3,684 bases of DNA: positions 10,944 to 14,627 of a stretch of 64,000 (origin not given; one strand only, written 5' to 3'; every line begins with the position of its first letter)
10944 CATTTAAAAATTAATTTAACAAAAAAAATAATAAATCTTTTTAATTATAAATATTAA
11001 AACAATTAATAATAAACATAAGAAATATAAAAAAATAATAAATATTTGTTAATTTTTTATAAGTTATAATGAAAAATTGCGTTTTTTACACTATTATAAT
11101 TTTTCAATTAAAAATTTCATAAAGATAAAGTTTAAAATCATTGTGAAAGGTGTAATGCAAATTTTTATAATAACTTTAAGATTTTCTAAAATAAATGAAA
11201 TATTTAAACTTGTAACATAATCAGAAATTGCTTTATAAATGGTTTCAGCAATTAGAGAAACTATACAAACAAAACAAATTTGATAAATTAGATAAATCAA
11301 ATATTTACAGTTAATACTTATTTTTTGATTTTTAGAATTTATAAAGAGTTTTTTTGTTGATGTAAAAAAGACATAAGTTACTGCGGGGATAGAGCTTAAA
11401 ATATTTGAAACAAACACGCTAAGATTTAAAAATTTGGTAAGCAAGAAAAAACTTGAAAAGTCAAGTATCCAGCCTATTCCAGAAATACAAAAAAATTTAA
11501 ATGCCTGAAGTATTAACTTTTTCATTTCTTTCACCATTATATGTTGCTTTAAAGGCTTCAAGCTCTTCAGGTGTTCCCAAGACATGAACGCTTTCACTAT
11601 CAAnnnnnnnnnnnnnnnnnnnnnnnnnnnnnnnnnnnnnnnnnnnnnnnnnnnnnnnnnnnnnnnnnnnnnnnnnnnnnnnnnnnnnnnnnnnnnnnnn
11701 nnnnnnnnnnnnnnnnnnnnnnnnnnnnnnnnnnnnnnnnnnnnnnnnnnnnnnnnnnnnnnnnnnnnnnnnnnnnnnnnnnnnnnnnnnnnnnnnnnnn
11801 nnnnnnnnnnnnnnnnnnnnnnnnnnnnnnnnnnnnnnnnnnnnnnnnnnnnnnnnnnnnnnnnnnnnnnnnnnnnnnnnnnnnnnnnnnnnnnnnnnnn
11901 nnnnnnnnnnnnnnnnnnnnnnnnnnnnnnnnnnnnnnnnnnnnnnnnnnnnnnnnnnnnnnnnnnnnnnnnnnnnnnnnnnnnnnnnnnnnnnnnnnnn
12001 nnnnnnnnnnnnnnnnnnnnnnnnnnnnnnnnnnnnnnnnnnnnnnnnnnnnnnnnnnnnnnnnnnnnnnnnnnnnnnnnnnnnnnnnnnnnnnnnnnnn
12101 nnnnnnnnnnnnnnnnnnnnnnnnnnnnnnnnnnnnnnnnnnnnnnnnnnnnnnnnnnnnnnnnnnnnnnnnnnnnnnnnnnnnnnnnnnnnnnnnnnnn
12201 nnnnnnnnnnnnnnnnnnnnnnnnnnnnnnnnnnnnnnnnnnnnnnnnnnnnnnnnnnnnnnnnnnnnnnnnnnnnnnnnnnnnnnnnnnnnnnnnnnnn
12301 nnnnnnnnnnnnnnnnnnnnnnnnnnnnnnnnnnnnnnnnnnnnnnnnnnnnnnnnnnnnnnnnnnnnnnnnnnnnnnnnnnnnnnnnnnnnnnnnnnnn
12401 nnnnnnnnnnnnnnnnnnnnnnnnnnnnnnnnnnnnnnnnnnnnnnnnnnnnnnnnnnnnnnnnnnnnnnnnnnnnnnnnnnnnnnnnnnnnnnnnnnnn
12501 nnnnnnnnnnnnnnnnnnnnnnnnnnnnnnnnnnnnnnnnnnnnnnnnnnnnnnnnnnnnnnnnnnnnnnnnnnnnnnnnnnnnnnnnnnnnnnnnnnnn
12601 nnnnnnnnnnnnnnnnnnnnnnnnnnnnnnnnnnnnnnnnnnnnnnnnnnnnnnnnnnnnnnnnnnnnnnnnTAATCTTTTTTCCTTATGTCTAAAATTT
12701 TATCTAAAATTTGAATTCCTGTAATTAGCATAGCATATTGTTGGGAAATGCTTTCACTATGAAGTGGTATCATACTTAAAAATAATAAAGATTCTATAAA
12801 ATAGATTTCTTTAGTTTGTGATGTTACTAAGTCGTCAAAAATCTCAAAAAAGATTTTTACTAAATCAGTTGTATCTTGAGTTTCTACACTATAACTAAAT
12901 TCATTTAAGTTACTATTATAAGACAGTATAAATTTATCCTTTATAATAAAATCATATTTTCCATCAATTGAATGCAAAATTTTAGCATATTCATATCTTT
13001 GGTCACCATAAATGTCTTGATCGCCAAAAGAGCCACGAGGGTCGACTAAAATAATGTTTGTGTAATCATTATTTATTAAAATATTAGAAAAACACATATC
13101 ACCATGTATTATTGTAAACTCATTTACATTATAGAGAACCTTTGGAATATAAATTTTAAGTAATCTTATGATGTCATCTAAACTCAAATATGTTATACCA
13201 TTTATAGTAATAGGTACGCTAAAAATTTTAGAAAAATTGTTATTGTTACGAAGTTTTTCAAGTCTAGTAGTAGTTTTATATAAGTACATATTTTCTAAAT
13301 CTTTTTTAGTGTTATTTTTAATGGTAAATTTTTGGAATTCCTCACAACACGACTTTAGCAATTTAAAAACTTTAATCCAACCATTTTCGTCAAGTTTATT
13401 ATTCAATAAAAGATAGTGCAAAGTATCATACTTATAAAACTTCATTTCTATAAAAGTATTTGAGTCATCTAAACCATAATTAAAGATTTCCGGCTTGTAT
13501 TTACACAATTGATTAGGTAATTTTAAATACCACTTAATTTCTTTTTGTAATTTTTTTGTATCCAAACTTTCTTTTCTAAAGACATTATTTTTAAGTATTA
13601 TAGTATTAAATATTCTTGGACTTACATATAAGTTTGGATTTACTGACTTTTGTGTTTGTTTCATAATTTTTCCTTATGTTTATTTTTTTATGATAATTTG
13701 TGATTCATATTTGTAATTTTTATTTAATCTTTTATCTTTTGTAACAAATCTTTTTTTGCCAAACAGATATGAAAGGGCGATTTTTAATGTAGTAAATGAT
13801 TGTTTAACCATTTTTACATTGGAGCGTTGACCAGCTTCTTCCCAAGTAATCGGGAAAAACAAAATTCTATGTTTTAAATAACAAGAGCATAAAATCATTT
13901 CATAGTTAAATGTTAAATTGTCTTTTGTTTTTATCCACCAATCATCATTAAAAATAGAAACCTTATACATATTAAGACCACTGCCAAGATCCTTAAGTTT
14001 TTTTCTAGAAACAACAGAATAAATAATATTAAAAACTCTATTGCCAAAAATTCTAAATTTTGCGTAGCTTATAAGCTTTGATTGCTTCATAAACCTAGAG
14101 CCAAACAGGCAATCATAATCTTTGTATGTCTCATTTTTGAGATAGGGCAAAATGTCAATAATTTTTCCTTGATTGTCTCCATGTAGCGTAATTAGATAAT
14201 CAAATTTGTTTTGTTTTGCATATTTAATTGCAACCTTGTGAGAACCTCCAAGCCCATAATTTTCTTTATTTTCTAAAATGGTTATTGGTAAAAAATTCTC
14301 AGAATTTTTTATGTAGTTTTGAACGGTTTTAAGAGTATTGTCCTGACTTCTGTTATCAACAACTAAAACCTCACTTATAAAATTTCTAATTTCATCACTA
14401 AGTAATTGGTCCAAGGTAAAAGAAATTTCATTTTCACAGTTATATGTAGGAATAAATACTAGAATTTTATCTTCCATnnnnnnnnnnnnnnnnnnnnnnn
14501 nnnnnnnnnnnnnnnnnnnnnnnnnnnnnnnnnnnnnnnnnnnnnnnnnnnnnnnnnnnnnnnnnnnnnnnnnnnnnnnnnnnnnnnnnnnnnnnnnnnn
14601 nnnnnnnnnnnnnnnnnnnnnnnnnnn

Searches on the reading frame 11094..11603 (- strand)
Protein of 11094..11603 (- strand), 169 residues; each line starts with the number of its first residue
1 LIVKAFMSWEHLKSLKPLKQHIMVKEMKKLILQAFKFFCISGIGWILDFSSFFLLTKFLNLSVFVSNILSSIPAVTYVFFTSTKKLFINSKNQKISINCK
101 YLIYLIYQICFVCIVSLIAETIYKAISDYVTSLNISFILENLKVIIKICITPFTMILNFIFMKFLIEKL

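Call 19: search_protein_families(library=pfam, proteins=[window:11094-11603:-], max_evalue=0.0001)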
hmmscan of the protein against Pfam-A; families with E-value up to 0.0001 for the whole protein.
window:11094-11603:- (169 aa): 1 family
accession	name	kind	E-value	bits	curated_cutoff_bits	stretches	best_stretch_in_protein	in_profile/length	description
PF04138.20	GtrA_DPMS_TM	-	4e-06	27.5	26.1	1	36-165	1-115/117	GtrA/DPMS, transmembrane domain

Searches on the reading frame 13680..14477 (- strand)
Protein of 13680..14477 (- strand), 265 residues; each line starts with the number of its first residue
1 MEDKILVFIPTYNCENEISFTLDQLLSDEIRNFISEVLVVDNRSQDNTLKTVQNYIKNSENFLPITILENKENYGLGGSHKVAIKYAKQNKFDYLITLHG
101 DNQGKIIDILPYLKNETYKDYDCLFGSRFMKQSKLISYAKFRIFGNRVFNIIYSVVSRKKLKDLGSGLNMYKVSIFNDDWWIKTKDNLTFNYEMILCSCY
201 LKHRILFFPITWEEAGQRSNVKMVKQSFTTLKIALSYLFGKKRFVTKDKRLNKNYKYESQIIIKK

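Call 19: search_protein_families(library=pfam, proteins=[window:13680-14477:-], max_evalue=0.0001)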
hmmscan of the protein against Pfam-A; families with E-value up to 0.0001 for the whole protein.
window:13680-14477:- (265 aa): 1 family
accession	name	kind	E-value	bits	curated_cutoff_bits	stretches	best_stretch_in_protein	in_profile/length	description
PF00535.33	Glycos_transf_2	-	4.6e-17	62.9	23.3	1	7-178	2-166/168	Glycosyl transferase family 2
